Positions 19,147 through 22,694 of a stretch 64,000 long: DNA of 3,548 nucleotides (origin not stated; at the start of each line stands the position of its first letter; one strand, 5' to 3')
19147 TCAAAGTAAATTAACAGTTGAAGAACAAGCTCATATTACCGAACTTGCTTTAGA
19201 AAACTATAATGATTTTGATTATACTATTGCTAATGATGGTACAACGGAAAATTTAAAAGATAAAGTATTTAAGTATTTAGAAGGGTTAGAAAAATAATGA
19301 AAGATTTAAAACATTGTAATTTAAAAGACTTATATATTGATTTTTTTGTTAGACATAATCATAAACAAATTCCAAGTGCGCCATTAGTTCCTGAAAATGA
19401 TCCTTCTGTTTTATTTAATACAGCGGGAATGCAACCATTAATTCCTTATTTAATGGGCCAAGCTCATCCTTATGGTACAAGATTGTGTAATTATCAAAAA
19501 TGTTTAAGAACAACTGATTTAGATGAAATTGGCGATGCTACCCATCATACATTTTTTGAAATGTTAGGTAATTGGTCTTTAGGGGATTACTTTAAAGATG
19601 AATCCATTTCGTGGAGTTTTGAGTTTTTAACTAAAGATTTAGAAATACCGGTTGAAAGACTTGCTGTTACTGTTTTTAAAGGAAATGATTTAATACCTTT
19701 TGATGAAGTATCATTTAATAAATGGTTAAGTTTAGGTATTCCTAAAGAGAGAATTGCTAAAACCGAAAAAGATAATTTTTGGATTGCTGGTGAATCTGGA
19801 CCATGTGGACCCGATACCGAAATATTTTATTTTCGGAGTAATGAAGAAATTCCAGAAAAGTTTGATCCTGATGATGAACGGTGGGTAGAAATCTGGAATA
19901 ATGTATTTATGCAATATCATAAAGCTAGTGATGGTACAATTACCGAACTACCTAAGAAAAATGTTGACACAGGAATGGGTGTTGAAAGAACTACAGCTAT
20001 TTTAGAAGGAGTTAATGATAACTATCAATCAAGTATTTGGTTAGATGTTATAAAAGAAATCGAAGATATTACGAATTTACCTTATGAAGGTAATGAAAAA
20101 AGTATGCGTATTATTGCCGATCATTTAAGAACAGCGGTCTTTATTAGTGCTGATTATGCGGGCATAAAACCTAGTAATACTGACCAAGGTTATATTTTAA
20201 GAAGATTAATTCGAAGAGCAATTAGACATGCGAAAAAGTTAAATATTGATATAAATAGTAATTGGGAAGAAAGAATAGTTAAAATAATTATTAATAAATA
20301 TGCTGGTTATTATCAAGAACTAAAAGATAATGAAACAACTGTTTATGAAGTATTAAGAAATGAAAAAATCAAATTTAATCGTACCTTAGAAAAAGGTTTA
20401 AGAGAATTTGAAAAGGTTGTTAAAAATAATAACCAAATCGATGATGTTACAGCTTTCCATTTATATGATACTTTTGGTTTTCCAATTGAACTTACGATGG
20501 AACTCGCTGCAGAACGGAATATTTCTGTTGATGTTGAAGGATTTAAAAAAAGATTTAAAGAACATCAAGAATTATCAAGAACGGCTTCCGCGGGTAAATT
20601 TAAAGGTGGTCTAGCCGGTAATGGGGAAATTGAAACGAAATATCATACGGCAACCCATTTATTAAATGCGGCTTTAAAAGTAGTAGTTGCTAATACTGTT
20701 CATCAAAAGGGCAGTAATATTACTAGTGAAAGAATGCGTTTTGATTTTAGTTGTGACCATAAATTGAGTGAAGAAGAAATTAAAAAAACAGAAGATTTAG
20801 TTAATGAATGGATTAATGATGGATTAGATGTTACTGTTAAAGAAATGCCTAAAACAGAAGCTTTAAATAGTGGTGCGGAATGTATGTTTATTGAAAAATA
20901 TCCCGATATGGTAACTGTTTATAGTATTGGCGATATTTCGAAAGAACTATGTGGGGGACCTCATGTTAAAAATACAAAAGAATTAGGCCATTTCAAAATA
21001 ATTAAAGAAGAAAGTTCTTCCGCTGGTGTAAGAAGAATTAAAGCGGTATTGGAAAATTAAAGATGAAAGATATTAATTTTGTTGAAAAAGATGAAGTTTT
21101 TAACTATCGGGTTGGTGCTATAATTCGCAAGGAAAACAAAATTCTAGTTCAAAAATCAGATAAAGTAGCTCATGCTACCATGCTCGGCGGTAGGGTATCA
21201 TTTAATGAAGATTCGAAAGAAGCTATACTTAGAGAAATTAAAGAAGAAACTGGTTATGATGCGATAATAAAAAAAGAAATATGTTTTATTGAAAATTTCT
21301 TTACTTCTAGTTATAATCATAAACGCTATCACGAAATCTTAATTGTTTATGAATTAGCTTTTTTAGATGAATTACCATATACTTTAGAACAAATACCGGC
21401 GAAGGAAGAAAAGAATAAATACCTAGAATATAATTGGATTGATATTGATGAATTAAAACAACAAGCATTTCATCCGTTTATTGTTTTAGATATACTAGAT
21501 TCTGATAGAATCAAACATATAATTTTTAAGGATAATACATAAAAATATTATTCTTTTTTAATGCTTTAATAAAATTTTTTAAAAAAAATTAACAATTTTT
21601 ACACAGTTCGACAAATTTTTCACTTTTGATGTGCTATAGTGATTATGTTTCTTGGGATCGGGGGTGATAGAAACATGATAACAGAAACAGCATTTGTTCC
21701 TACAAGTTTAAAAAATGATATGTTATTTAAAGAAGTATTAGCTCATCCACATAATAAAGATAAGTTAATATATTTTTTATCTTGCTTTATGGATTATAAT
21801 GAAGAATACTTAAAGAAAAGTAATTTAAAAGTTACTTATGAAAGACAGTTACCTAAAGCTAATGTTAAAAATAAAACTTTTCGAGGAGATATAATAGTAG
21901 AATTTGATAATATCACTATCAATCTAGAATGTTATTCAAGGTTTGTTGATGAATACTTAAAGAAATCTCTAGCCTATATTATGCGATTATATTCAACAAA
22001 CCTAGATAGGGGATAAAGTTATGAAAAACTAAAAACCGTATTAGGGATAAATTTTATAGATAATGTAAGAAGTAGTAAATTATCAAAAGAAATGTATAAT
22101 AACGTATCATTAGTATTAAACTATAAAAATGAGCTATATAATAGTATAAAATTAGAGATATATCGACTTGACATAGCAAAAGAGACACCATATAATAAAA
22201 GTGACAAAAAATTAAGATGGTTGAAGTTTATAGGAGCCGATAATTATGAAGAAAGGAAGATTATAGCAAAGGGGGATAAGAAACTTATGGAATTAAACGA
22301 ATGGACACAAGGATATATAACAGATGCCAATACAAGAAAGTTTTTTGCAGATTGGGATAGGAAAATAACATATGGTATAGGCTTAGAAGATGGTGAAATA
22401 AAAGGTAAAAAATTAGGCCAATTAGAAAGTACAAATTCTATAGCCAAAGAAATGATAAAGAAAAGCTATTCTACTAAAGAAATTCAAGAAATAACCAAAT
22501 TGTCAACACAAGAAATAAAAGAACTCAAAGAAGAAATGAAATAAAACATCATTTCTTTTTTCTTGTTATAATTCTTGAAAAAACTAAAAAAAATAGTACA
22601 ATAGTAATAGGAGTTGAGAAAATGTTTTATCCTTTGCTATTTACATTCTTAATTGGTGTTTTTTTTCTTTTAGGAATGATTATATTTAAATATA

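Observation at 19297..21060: Compact 587-aa alanyl-tRNA synthetase lacking the C-Ala domain, co-arranged with a dNMP-kinase-like gene and a NUDIX gene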

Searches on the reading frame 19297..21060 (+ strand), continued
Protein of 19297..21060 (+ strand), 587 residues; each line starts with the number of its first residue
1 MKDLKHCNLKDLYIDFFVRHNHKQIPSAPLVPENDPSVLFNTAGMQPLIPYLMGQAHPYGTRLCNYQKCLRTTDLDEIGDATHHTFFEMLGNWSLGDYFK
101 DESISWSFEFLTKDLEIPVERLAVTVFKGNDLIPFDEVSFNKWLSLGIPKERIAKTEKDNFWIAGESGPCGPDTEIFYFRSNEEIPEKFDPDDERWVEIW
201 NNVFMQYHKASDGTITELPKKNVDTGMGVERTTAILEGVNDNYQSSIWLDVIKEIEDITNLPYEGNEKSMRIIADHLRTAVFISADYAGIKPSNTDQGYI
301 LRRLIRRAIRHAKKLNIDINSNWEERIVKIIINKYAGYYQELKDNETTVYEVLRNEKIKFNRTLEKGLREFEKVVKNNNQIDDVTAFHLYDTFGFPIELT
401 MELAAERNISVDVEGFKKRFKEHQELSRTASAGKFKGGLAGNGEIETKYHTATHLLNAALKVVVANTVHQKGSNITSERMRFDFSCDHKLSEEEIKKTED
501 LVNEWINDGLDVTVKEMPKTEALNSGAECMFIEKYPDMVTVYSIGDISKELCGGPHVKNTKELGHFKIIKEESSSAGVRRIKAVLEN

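Call 76: find_encoding_contigs(protein=P0467, flank=6000, max_places=2)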
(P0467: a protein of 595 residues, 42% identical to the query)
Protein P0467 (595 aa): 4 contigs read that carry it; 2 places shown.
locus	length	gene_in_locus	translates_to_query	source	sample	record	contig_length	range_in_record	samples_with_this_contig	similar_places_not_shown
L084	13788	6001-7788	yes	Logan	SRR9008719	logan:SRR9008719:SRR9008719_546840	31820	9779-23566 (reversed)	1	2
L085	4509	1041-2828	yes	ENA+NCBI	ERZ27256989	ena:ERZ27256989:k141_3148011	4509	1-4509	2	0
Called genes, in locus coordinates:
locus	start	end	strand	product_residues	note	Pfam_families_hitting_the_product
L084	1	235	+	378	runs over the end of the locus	PF04545:Sigma70_r4, PF05066:HARE-HTH (faint)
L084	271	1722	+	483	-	PF26449:DUF8128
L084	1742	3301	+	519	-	PF01935:DUF87 (weak), PF10412:TrwB_AAD_bind, PF12696:TraG-D_C (weak)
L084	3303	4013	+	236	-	PF18306:LDcluster4, PF03641:Lysine_decarbox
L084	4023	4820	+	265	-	PF09992:NAGPA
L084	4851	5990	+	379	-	PF02540:NAD_synthase (faint), PF03054:tRNA_Me_trans, PF20259:tRNA_Me_trans_M, PF20258:tRNA_Me_trans_C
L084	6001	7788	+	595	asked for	PF01411:tRNA-synt_2c, PF07973:tRNA_SAD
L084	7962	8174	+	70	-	PF01176:eIF-1a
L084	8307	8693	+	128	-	PF00416:Ribosomal_S13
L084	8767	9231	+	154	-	PF00411:Ribosomal_S11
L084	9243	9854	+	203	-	PF00163:Ribosomal_S4, PF01479:S4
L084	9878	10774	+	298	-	PF01193:RNA_pol_L, PF01000:RNA_pol_A_bac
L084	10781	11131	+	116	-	PF01196:Ribosomal_L17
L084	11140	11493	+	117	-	PF00572:Ribosomal_L13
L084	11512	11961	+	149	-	PF00380:Ribosomal_S9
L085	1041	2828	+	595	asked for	PF01411:tRNA-synt_2c, PF07973:tRNA_SAD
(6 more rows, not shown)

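Call 80: find_encoding_contigs(protein=P0160, flank=6000, max_places=2)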
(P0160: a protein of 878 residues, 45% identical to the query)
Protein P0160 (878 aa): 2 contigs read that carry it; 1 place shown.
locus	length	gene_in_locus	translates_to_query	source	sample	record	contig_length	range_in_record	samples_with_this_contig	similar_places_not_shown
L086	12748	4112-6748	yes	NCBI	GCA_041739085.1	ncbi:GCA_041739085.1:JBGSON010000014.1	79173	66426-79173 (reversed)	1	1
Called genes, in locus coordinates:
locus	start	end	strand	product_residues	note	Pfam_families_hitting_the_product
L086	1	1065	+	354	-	?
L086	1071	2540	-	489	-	PF00218:IGPS, PF00697:PRAI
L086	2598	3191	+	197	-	PF02545:Maf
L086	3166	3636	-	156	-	PF00578:AhpC-TSA, PF08534:Redoxin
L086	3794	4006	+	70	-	-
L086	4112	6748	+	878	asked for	PF01411:tRNA-synt_2c, PF07973:tRNA_SAD, PF02272:DHHA1 (weak)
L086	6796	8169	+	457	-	PF04932:Wzy_C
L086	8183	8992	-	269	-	PF02540:NAD_synthase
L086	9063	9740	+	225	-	-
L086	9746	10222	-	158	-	PF00885:DMRL_synthase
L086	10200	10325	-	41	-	-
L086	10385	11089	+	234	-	PF01863:YgjP-like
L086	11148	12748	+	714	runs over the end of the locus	PF19044:P-loop_TraG (weak), PF01935:DUF87 (weak), PF12846:AAA_10 (faint), PF19044:P-loop_TraG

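Call 81: find_encoding_contigs(protein=P0188, flank=6000, max_places=2)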
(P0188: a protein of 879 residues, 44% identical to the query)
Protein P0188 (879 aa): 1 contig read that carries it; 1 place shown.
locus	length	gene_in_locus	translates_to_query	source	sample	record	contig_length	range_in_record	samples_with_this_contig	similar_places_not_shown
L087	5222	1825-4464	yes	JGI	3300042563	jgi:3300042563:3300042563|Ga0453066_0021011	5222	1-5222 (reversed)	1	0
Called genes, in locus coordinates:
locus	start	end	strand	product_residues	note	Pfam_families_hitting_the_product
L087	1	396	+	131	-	?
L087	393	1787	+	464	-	PF01592:NifU_N, PF03054:tRNA_Me_trans, PF20259:tRNA_Me_trans_M, PF20258:tRNA_Me_trans_C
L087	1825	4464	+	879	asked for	PF01411:tRNA-synt_2c, PF07973:tRNA_SAD, PF02272:DHHA1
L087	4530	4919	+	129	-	PF03652:RuvX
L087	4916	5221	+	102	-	?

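Call 82: find_encoding_contigs(protein=P0171, flank=7000, max_places=2)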
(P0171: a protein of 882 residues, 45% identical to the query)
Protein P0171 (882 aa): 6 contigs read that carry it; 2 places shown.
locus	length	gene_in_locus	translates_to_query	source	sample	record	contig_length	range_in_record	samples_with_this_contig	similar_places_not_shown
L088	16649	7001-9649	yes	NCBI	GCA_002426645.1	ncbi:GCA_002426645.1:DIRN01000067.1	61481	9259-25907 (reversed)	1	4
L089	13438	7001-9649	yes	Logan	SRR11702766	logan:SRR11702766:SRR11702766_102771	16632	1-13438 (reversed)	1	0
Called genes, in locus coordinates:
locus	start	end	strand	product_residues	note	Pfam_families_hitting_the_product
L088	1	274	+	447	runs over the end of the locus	PF05496:RuvB_N, PF00158:Sigma54_activat (faint), PF01078:Mg_chelatase (faint), PF00004:AAA, PF07728:AAA_5 (weak), PF13173:AAA_14, PF16193:AAA_assoc_2, PF12002:MgsA_C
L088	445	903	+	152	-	PF02082:Rrf2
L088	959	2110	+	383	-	PF00266:Aminotran_5, PF01041:DegT_DnrJ_EryC1 (weak), PF01212:Beta_elim_lyase (weak)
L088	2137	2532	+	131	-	PF01592:NifU_N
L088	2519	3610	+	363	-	PF03054:tRNA_Me_trans, PF20259:tRNA_Me_trans_M, PF20258:tRNA_Me_trans_C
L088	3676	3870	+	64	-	-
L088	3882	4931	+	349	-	PF01594:AI-2E_transport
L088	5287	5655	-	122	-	-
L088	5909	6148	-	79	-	-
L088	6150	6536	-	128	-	-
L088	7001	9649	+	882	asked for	PF01411:tRNA-synt_2c, PF07973:tRNA_SAD, PF02272:DHHA1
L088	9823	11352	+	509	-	PF04865:Baseplate_J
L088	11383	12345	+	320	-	PF00248:Aldo_ket_red, PF14697:Fer4_21 (faint), PF13187:Fer4_9 (weak), PF00037:Fer4 (weak), PF12797:Fer4_2 (faint), PF12837:Fer4_6 (faint), PF13237:Fer4_10, PF12838:Fer4_7 (weak)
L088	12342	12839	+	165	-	PF03652:RuvX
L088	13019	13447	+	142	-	-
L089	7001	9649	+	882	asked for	PF01411:tRNA-synt_2c, PF07973:tRNA_SAD, PF02272:DHHA1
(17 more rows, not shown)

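Call 83: find_encoding_contigs(protein=P0227, flank=7000, max_places=2)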
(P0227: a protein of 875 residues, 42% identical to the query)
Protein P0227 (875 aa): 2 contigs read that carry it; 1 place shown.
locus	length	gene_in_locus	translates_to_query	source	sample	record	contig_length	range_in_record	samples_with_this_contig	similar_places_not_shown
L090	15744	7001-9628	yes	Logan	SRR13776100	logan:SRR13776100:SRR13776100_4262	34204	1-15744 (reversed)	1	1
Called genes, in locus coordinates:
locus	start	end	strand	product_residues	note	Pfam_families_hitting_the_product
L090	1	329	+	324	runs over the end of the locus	PF00155:Aminotran_1_2, PF01041:DegT_DnrJ_EryC1 (faint), PF01212:Beta_elim_lyase, PF01053:Cys_Met_Meta_PP (faint)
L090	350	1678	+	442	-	PF05496:RuvB_N, PF13191:AAA_16 (faint), PF00158:Sigma54_activat (faint), PF00004:AAA, PF07728:AAA_5 (weak), PF13173:AAA_14 (weak), PF16193:AAA_assoc_2, PF12002:MgsA_C, +2 more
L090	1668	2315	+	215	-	PF01205:Impact_N, PF00679:EFG_C (faint), PF09186:DUF1949 (weak)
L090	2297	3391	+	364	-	PF03054:tRNA_Me_trans, PF20259:tRNA_Me_trans_M, PF20258:tRNA_Me_trans_C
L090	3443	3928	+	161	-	PF05239:PRC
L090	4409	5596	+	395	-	PF00390:malic, PF00208:ELFV_dehydrog (weak), PF03949:Malic_M, PF00899:ThiF (weak)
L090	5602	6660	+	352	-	PF01594:AI-2E_transport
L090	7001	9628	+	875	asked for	PF01411:tRNA-synt_2c, PF07973:tRNA_SAD, PF02272:DHHA1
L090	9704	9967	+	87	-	PF06135:IreB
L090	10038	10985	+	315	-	PF00248:Aldo_ket_red, PF14697:Fer4_21 (faint), PF00037:Fer4 (faint), PF13237:Fer4_10 (weak)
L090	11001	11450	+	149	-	PF03652:RuvX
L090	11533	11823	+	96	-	PF06949:DUF1292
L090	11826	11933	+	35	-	-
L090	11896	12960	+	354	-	PF02618:YceG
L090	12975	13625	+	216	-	PF01596:Methyltransf_3, PF13578:Methyltransf_24, PF03602:Cons_hypoth95 (faint)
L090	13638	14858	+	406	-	PF01136:Peptidase_U32, PF16325:Peptidase_U32_C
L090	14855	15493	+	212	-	PF00485:PRK, PF13238:AAA_18 (weak)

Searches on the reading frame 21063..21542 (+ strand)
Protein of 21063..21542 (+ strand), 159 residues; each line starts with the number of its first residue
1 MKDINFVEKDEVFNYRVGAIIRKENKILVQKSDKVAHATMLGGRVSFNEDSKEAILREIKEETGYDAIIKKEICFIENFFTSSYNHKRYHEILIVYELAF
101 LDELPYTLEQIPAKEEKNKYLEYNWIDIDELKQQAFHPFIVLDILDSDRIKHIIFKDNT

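Call 3: search_protein_families(library=pfam, proteins=[window:21063-21542:+])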
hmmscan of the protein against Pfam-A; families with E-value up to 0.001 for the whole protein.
window:21063-21542:+ (159 aa): 1 family
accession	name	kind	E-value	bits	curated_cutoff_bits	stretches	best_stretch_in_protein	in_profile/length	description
PF00293.34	NUDIX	-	8.4e-13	48.9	21.1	1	15-135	4-122/134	NUDIX domain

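Call 4: search_protein_families(library=ncbifam, proteins=[window:21063-21542:+])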
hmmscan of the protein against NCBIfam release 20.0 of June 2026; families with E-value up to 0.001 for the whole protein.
window:21063-21542:+ (159 aa): 7 families
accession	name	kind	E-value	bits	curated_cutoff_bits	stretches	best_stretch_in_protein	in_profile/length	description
NF007834.0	PRK10546.1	equivalog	2.5e-05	24.1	156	1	17-73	7-67/135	pyrimidine (deoxy)nucleoside triphosphate diphosphatase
TIGR02705.1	nudix_YtkD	equivalog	3.4e-05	23.4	154.4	1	17-85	27-91/156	RNA deprotection pyrophosphohydrolase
NF006961.0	PRK09438.1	equivalog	4.3e-05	23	103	1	27-136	23-134/151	dihydroneopterin triphosphate diphosphatase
NF008044.0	PRK10776.1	equivalog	0.00026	20.9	148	1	17-109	8-98/130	8-oxo-dGTP diphosphatase MutT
NF006530.0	PRK08999.1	equivalog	0.00049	19.3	245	1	17-72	10-69/315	Nudix family hydrolase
NF012016.0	PRK15472.1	equivalog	0.00078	19.2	95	0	39-133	34-124/141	nucleoside triphosphatase NudI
TIGR00586.1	mutt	equivalog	0.00089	19.3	97.9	0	17-136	9-116/129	8-oxo-dGTP diphosphatase MutT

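Call 47: search_protein_families(library=phrogs, proteins=[window:21063-21542:+], max_evalue=0.00001)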
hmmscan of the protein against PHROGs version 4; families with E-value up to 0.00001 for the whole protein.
window:21063-21542:+ (159 aa): 1 family
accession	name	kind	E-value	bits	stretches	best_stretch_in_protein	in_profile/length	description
phrog_1198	-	other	5.9e-15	56.7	1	9-138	31-157/253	MutT/NUDIX hydrolase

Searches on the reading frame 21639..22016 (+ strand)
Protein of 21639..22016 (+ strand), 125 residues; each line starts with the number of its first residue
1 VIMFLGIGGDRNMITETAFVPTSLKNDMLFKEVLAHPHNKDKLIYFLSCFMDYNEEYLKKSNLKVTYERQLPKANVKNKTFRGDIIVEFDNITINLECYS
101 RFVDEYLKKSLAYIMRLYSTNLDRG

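Call 3: search_protein_families(library=pfam, proteins=[window:21639-22016:+])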
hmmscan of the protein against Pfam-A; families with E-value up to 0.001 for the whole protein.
window:21639-22016:+ (125 aa): 1 family
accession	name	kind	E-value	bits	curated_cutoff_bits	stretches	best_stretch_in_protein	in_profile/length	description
PF12784.13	PDDEXK_2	-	6e-09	36.4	27.4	1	25-125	2-100/229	PD-(D/E)XK nuclease family transposase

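Call 4: search_protein_families(library=ncbifam, proteins=[window:21639-22016:+])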
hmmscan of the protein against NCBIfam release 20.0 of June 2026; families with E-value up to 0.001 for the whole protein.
window:21639-22016:+ (125 aa): 0 families

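Call 47: search_protein_families(library=phrogs, proteins=[window:21639-22016:+], max_evalue=0.00001)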
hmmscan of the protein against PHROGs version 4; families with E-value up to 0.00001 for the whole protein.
window:21639-22016:+ (125 aa): 0 families

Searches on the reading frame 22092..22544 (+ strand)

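Call 3: search_protein_families(library=pfam, proteins=[window:22092-22544:+])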
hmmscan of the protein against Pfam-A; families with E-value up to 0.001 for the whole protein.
window:22092-22544:+ (150 aa): 0 families

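Call 4: search_protein_families(library=ncbifam, proteins=[window:22092-22544:+])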
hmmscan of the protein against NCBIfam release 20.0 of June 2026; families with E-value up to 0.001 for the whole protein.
window:22092-22544:+ (150 aa): 1 family
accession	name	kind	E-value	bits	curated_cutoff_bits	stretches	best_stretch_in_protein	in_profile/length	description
TIGR01784.1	T_den_put_tspse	subfamily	0.00011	22.2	52.1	1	60-145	203-273/273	Rpn family recombination-promoting nuclease/putative transposase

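Call 47: search_protein_families(library=phrogs, proteins=[window:22092-22544:+], max_evalue=0.00001)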
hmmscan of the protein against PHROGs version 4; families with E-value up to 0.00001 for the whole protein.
window:22092-22544:+ (150 aa): 0 families
